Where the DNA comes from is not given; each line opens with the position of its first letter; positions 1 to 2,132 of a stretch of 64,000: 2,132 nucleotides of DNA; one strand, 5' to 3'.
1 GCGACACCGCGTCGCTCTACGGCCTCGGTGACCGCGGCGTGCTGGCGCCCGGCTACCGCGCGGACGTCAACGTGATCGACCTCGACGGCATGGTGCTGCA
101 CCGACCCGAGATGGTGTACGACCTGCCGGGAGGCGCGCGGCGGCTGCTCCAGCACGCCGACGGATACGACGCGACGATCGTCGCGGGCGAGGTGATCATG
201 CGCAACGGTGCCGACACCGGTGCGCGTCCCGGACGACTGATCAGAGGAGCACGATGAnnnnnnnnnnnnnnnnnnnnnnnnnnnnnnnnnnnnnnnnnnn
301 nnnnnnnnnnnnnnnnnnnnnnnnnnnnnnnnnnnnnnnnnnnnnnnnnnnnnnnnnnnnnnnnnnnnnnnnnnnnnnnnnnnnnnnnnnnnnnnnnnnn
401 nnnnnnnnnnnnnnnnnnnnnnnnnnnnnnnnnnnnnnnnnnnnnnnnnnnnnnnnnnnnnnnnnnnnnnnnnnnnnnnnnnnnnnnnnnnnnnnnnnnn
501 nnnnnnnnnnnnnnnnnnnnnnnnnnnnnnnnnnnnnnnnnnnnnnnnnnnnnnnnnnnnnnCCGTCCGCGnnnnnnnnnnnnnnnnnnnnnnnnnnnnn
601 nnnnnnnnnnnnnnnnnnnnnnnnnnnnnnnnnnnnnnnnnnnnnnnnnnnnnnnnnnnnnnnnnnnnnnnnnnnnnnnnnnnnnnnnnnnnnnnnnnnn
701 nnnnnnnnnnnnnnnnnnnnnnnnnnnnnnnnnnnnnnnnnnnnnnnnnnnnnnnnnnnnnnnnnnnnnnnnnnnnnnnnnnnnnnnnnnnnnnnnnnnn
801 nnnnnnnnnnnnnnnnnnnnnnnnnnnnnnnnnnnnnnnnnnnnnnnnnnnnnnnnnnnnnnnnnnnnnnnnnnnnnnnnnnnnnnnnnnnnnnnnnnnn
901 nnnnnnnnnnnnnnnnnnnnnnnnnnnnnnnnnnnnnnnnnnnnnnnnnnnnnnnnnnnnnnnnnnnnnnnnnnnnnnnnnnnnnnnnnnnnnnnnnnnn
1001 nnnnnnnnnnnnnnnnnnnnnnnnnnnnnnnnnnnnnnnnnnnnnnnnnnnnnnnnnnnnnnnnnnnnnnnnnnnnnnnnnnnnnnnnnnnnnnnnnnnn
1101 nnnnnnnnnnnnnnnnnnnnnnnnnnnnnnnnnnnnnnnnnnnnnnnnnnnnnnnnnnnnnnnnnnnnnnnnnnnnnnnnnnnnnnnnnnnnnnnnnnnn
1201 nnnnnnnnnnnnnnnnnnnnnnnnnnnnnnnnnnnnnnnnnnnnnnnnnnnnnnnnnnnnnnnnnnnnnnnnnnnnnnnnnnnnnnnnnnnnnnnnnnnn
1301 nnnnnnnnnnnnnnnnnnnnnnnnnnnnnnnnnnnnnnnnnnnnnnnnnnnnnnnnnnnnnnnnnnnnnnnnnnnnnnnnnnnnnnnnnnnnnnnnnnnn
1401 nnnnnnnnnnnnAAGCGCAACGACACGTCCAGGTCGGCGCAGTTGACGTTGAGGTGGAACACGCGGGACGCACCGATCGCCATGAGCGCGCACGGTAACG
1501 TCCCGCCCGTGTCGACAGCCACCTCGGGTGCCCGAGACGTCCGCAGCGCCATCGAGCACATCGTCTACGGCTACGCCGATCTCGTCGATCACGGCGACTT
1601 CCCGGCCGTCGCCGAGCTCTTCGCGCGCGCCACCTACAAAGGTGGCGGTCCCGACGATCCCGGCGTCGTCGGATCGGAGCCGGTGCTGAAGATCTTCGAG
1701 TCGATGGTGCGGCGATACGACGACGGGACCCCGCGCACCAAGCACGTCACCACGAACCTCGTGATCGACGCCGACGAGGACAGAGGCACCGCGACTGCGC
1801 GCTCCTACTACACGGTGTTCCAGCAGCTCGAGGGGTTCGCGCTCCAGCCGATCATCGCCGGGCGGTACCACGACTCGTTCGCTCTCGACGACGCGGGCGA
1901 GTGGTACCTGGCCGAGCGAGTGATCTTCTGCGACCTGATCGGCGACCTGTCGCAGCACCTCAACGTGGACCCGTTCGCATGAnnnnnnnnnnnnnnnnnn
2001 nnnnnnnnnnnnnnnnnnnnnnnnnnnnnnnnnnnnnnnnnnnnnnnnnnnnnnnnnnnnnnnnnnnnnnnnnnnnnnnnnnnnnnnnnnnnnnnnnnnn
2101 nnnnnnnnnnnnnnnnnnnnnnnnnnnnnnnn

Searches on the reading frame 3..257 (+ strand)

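Call 44: search_protein_families(library=pfam, proteins=[window:3-257:+], max_evalue=0.01)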
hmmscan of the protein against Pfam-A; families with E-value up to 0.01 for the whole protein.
window:3-257:+ (84 aa): 1 family
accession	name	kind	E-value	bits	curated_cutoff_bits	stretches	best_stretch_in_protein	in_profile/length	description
PF07969.17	Amidohydro_3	-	1.2e-07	32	29.7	1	2-65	420-471/472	Amidohydrolase family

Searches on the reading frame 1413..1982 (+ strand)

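Call 12: search_protein_families(library=pfam, proteins=[window:1413-1982:+], max_evalue=0.01)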
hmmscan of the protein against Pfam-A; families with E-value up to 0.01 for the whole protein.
window:1413-1982:+ (189 aa): 2 families
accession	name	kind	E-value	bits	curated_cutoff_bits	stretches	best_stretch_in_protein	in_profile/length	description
PF13577.12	SnoaL_4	-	3.7e-18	66.2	24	1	44-169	6-125/126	SnoaL-like domain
PF00866.24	Ring_hydroxyl_B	-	0.0002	21.9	27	1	106-171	72-135/144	Ring hydroxylating beta subunit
